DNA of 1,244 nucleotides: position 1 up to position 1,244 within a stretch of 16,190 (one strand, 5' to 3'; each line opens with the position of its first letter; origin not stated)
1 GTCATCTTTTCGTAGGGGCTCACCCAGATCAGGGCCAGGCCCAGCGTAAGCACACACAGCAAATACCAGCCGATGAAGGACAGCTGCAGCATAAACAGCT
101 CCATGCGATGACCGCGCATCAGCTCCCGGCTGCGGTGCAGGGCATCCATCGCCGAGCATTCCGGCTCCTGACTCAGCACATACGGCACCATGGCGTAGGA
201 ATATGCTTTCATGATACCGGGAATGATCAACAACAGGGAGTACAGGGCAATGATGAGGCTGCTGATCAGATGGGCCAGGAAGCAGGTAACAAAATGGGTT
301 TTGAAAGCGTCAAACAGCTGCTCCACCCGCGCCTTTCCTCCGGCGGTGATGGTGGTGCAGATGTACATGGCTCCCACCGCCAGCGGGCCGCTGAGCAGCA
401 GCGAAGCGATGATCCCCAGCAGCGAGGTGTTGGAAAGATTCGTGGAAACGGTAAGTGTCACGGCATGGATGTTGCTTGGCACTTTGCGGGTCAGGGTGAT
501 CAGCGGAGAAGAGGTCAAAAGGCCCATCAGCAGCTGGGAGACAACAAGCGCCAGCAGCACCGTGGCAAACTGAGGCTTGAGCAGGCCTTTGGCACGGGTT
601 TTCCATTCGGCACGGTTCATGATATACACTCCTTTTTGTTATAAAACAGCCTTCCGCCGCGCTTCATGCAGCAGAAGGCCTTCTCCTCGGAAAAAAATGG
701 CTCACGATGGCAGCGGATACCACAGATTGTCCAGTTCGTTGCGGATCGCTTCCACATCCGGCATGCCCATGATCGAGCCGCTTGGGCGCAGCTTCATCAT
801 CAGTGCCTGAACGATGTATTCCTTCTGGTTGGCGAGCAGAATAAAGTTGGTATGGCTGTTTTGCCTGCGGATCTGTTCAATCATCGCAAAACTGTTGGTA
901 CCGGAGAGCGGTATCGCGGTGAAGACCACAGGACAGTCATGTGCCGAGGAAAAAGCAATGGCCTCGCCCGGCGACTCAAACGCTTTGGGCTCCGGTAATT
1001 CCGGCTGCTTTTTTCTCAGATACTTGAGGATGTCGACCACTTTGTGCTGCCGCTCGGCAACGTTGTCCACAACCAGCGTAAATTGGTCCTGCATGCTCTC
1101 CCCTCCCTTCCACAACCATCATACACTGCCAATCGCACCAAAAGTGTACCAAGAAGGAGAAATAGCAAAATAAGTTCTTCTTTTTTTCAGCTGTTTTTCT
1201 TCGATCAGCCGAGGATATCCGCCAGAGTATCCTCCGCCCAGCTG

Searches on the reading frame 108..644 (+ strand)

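Call 9: search_protein_families(library=pfam, proteins=[window:108-644:+], max_evalue=1)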
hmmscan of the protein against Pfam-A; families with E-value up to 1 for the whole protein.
window:108-644:+ (178 aa): 1 family
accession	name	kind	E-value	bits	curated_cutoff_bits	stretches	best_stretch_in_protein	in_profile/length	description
PF22455.1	PqqF_C_3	-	0.007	16.8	27.9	1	13-58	21-66/128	PQQ synthase PqqF, C-terminal lobe domain 3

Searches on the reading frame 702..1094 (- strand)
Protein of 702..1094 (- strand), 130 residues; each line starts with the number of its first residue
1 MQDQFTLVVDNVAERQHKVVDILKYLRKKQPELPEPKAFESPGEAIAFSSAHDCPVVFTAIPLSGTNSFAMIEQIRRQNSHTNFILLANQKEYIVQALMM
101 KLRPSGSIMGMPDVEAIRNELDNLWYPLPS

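Call 6: search_protein_families(library=pfam, proteins=[window:702-1094:-])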
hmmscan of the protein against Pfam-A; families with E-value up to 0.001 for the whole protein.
window:702-1094:- (130 aa): 1 family
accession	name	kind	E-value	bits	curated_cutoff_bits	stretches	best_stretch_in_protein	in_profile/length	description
PF00072.30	Response_reg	-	0.00069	20.2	30.2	1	16-100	7-91/111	Response regulator receiver domain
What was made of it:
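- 702..1094 (-): Pseudo-receiver (130 aa), a paralogue of the regulator's receiver domain with no output domain. It lacks the phospho-acceptor Asp (Ala in place of D53), T81 (Ala) and K102 (Gly). It is the target of site A. Pfam Response_reg E = 6.9e-4, below the curated cut-off (call 6).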

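Call 10: search_protein_families(library=ncbifam, proteins=[window:702-1094:-], max_evalue=0.01)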
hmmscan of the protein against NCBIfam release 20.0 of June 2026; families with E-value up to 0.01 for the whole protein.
window:702-1094:- (130 aa): 0 families

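Call 74: find_encoding_contigs(protein=window:702-1094:-, flank=10000, max_places=3)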
Protein window:702-1094:- (130 aa): no gene with exactly this product is on record in the collection.
